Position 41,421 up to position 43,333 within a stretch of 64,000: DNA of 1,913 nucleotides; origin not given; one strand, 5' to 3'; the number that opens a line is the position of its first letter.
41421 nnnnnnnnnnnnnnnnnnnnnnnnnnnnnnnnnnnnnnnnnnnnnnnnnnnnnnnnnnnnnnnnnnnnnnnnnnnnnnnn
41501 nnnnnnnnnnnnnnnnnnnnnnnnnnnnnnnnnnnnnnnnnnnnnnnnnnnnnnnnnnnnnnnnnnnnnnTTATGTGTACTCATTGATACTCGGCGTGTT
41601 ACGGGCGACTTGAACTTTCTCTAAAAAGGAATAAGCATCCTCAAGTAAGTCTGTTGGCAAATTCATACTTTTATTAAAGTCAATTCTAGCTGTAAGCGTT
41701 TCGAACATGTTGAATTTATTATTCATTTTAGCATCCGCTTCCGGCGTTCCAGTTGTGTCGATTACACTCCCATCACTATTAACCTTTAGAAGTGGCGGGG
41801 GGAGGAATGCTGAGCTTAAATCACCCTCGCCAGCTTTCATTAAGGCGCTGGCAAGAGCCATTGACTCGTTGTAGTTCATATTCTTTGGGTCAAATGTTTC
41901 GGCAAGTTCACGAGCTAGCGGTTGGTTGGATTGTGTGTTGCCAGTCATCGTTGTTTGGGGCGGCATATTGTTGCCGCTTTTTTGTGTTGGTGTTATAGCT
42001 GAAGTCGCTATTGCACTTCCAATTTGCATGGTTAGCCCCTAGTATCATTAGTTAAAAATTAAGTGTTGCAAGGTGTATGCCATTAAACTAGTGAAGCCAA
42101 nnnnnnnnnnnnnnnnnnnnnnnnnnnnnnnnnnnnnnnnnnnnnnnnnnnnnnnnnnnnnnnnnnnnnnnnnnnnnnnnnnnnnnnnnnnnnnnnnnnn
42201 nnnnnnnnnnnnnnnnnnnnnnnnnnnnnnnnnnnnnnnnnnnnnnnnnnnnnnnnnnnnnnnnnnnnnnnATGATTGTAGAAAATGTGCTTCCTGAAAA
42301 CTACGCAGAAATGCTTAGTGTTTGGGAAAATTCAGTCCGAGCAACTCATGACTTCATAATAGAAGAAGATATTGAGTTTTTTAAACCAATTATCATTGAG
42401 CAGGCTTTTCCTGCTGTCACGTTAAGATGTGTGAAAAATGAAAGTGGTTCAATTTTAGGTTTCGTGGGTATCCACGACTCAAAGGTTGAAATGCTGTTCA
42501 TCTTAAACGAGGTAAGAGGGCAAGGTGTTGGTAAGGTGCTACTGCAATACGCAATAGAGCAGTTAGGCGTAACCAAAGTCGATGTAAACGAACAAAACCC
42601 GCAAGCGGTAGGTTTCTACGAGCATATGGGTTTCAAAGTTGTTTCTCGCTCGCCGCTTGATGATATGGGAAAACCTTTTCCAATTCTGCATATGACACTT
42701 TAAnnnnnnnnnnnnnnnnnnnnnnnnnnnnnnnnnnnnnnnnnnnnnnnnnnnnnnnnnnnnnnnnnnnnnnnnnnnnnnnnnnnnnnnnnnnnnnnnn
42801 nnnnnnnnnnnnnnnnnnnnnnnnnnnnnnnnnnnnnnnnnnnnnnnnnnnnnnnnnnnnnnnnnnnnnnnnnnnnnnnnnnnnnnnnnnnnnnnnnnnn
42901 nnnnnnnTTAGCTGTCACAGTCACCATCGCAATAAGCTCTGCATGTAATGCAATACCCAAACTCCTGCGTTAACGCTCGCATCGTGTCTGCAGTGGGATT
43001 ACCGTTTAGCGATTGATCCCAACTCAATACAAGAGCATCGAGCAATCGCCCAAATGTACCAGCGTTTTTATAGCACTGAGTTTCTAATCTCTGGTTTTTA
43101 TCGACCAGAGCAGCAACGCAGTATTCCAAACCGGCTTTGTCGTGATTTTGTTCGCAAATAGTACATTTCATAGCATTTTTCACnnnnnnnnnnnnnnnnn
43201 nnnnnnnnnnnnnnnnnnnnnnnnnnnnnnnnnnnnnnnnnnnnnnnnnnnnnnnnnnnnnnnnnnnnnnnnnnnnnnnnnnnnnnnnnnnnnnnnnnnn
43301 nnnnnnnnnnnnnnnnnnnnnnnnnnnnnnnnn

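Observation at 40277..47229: Chromosomal integron with nine cassettes, boundaries confirmed by R'/R'' complementarity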

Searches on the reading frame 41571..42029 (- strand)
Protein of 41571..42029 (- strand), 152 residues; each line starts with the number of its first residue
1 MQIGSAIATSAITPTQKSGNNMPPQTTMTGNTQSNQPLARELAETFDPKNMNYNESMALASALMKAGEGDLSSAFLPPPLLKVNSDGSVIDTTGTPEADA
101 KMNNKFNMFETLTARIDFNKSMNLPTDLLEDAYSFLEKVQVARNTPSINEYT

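Call 3: search_protein_families(library=ncbifam, proteins=[window:41571-42029:-], max_evalue=0.01)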
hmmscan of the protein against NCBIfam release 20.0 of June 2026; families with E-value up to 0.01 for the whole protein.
window:41571-42029:- (152 aa): 0 families

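Call 4: search_protein_families(library=pfam, proteins=[window:41571-42029:-], max_evalue=0.01)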
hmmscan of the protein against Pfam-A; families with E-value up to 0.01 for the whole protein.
window:41571-42029:- (152 aa): 0 families

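Call 25: search_protein_families(library=padloc, proteins=[window:41571-42029:-], max_evalue=0.1)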
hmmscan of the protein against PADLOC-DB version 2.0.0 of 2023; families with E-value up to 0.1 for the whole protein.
window:41571-42029:- (152 aa): 0 families

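Call 26: search_protein_families(library=phrogs, proteins=[window:41571-42029:-], max_evalue=0.1)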
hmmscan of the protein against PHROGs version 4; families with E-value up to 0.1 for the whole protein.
window:41571-42029:- (152 aa): 0 families

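Call 74: search_protein_representatives(protein=window:41571-42029:-)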
Query: 152 residues. Proteins with E-value up to 0.001 (for the whole library): 36; up to 1e-10: 25; up to 1e-30: 7. The best 36 are listed.
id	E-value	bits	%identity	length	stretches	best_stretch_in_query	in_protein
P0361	3.7e-91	318.5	99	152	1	1-152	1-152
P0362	1.2e-48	180.9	76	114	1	1-114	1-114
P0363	4.7e-48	179.0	57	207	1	1-152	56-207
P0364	9.8e-42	158.5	50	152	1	1-151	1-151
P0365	1.7e-33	131.9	51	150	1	1-152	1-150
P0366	4.5e-32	127.2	50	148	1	1-152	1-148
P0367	1.5e-31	125.5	77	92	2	97-152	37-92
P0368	4.1e-28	114.4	47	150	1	2-152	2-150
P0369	1.4e-27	112.6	46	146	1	1-152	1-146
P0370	1.9e-25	105.8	43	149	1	1-152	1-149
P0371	6.3e-24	100.9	42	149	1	2-149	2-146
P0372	2.4e-21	92.5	42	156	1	10-151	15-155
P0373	6.5e-21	91.1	47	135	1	27-121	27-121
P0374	2.2e-19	86.2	44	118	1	35-151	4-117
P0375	3.2e-16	75.9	39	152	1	1-151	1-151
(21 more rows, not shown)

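Call 97: predict_structure(alignment_id=A7)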
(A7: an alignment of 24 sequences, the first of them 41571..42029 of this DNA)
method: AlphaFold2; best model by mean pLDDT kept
length: 152 residues; sequences in the alignment: 24
mean_pLDDT: 78.4   pTM: 0.64
mean pLDDT of the five models: 78.4, 71.9, 71.4, 69.4, 68.7
residues with pLDDT >= 90: 85; 70-90: 25; 50-70: 6; < 50: 36
segments of 3 or more residues with pLDDT < 50: 1-35
pLDDT, mean of each block of 10 residues (from residue 1): 39 36 35 58 92 95 93 92 91 89 94 97 97 95 78 55
secondary structure, 60 per line:
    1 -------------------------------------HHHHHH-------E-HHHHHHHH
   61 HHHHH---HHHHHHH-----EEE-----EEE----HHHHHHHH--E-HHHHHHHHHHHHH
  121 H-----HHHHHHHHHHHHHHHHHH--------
elements in order: H38-43 H53-65 H69-75 E81-83 E89-91 H96-103 H108-121 H127-144

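Call 100: fold_search(model_id=the predicted structure, library=pdb)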
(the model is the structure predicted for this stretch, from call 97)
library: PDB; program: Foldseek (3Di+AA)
matches with E <= 10: 48; with E <= 0.001: 0
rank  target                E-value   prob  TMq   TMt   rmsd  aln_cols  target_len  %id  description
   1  9k8g_A                2.0e+00  0.20  0.26  0.42   6.9       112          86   12  Cryo-EM structure of C3 symmetric interface of designed zinc-induced tetrahedron Cage-t32-Zn1-HEHE-35 (released 2025-10-29)
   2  2m9x_MODEL_1_A        2.5e+00  0.08  0.20  0.25  14.3       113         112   11  Solution NMR Structure of Microtubule-associated serine/threonine-protein kinase 1 from Homo sapiens, Northeas (released 2013-07-10)
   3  7o7y_Br               2.8e+00  0.11  0.21  0.25  12.4        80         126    9  Rabbit 80S ribosome stalled close to the mutated SARS-CoV-2 slippery site by a pseudoknot (high resolution) (released 2021-06-02)
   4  6w2q                  2.8e+00  0.06  0.24  0.19  10.2       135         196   11  Junction 34, DHR53-DHR4 (released 2020-04-15)
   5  9n1j_A                3.6e+00  0.01  0.11  0.03  20.6       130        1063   15  Cryo-EM structure of rabbit TRPM3 in apo activated state at 18 degrees Celsius (released 2025-12-17)
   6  4iyp_A                4.0e+00  0.03  0.16  0.14  12.5       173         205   10  structure of the nPP2Ac-alpha4 complex (released 2013-04-17)
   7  9f1d_Br               4.2e+00  0.09  0.21  0.25  12.4        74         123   12  Mammalian quaternary complex of a translating 80S ribosome, NAC, MetAP1 and NatA/E-HYPK (released 2024-08-21)
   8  9q1v_A                4.5e+00  0.08  0.20  0.36  12.4        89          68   15  Crystal Structure of de novo design FimH minibinder F7 complex (released 2025-09-17)
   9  6x25                  4.7e+00  0.04  0.17  0.10  12.9       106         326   13  CRYSTAL STRUCTURE OF INOSITOL POLYPHOSPHATE 1-PHOSPHATASE INPP1 IN COMPLEX GADOLINIUM AFTER ADDITION OF INOSITOL 1,3,4-T (released 2020-11-25)
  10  7kio                  5.3e+00  0.04  0.15  0.08  12.6        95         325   13  Crystal structure of inositol polyphosphate 1-phosphatase (INPP1) D54A mutant (released 2020-11-25)
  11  9lwf_I                5.3e+00  0.04  0.20  0.07  12.3       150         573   12  Cryo-EM structure of dual sensor bound GATOR2 complex (released 2025-08-13)
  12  2kk1_MODEL_1_A        5.3e+00  0.03  0.21  0.23  17.8       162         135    9  Solution structure of C-terminal Domain of Tyrosine-protein kinase ABL2 from Homo sapiens, Northeast Structura (released 2009-08-11)
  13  4ham                  5.3e+00  0.02  0.16  0.18  19.0       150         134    9  Crystal Structure of Transcriptional Antiterminator from Listeria monocytogenes EGD-e (released 2012-10-17)
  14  2qc7_A                5.6e+00  0.03  0.18  0.14  10.5       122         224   14  Crystal structure of the protein-disulfide isomerase related chaperone ERp29 (released 2008-06-24)
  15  6wro                  5.6e+00  0.02  0.16  0.09  14.7       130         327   13  CRYSTAL STRUCTURE OF INOSITOL POLYPHOSPHATE 1-PHOSPHATASE INPP1 IN COMPLEX GADOLINIUM BUT NO LITHIUM AT 3 ANGSTROM RESOL (released 2020-11-18)
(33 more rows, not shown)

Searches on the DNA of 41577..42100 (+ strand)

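Call 82: search_dna_similar(query=window:41577-42100:+, collection=plasmids, mode=distant, max_rows=8)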
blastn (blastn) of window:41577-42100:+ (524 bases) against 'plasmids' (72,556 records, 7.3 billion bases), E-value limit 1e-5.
No match.

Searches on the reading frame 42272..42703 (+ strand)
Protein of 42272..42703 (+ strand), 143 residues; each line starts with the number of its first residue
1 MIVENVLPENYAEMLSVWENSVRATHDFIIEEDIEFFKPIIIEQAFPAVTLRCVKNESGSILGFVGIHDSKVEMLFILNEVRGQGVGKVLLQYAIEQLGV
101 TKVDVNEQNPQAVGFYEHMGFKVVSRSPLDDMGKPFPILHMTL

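Call 3: search_protein_families(library=ncbifam, proteins=[window:42272-42703:+], max_evalue=0.01)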
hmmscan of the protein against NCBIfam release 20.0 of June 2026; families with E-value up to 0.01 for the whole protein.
window:42272-42703:+ (143 aa): 9 families
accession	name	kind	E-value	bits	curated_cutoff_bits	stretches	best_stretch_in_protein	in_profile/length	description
NF007807.0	PRK10514.1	equivalog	1.3e-36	125.8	134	1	8-142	10-143/147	acetyltransferase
NF007853.0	PRK10562.1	equivalog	2.5e-17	63.4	125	1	5-138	4-137/146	N-acetyltransferase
TIGR01575.1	rimI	equivalog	2.6e-06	27.6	86.4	1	58-125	40-116/132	ribosomal protein S18-alanine N-acetyltransferase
NF002959.0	PRK03624.1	equivalog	6.1e-05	22.8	124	1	56-124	59-132/147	GNAT family acetyltransferase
NF007338.0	PRK09831.1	equivalog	0.00011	22.3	146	1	60-136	66-139/150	GNAT family N-acetyltransferase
TIGR03585.1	PseH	equivalog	0.00019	21.5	93.1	1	81-125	91-137/156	UDP-4-amino-4,6-dideoxy-N-acetyl-beta-L-altrosamine N-acetyltransferase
NF053587.1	SpmdActasePaiA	equivalog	0.00024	21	250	1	71-122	92-148/172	spermidine/spermine N(1)-acetyltransferase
NF005840.0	PRK07757.1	equivalog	0.00086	19.2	154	1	55-129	47-126/153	N-acetyltransferase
NF007025.1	PRK09491.1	equivalog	0.0096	15.9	173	0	77-125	70-123/145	ribosomal protein S18-alanine N-acetyltransferase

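Call 4: search_protein_families(library=pfam, proteins=[window:42272-42703:+], max_evalue=0.01)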
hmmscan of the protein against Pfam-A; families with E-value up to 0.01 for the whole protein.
window:42272-42703:+ (143 aa): 4 families
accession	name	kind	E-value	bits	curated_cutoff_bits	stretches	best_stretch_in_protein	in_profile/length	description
PF13673.13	Acetyltransf_10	-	2.2e-14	54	23.6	1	54-126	35-112/128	Acetyltransferase (GNAT) domain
PF13508.13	Acetyltransf_7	-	5.2e-12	46.4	27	1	57-123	10-84/84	Acetyltransferase (GNAT) domain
PF00583.31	Acetyltransf_1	-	7.5e-10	39.5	20.7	1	51-121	34-116/116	Acetyltransferase (GNAT) family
PF08445.16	FR47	-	0.0017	18.7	22.1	1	70-124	22-80/86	FR47-like protein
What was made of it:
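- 42181..42907 (+): Cassette 2: GNAT acetyltransferase ORF 42272-42703; attC2 42787-42913 (127 bp, Vibrio-repeat type). Pfam GNAT domains match; NF007807 scores 125.8 bits, below its cut-off of 134 (calls 3, 4).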

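Call 25: search_protein_families(library=padloc, proteins=[window:42272-42703:+], max_evalue=0.1)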
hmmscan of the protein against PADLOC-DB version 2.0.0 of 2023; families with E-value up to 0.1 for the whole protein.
window:42272-42703:+ (143 aa): 0 families

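Call 26: search_protein_families(library=phrogs, proteins=[window:42272-42703:+], max_evalue=0.1)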
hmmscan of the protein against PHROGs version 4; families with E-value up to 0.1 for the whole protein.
window:42272-42703:+ (143 aa): 6 families
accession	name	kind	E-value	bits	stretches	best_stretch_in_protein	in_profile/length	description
phrog_1249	-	other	1.4e-10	42.2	1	2-125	9-150/180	acetyltransferase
phrog_3810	-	other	3.2e-10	41.2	1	55-125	65-146/155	acetyltransferase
phrog_21214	-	other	7.7e-07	30.2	1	54-123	57-124/129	acetyltransferase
phrog_7861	-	other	2.2e-05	25.1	1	65-126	49-112/159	acetyltransferase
phrog_2563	-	unknown function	4.3e-05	24.9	1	34-142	35-131/134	-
phrog_1758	-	other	0.0035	18.3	1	79-128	109-165/184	acetyltransferase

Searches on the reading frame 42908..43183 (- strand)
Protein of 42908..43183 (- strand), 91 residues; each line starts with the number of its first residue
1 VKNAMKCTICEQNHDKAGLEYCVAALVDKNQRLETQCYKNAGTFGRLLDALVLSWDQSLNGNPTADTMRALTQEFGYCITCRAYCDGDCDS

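Call 3: search_protein_families(library=ncbifam, proteins=[window:42908-43183:-], max_evalue=0.01)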
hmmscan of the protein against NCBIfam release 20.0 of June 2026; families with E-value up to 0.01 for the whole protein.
window:42908-43183:- (91 aa): 0 families

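Call 4: search_protein_families(library=pfam, proteins=[window:42908-43183:-], max_evalue=0.01)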
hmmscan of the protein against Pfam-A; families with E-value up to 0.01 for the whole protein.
window:42908-43183:- (91 aa): 0 families

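Call 25: search_protein_families(library=padloc, proteins=[window:42908-43183:-], max_evalue=0.1)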
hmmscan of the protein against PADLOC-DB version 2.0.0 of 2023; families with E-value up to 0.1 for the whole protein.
window:42908-43183:- (91 aa): 0 families

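Call 26: search_protein_families(library=phrogs, proteins=[window:42908-43183:-], max_evalue=0.1)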
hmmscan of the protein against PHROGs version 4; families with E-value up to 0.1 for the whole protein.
window:42908-43183:- (91 aa): 1 family
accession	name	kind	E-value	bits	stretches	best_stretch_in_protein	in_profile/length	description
phrog_21113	-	unknown function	0.093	12.5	1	13-52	216-254/478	-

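Call 92: search_dna_similar(query=window:42908-43183:-, collection=plasmids, mode=protein, max_rows=6, max_evalue=0.001)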
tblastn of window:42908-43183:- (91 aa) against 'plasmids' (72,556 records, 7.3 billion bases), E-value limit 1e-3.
No match.
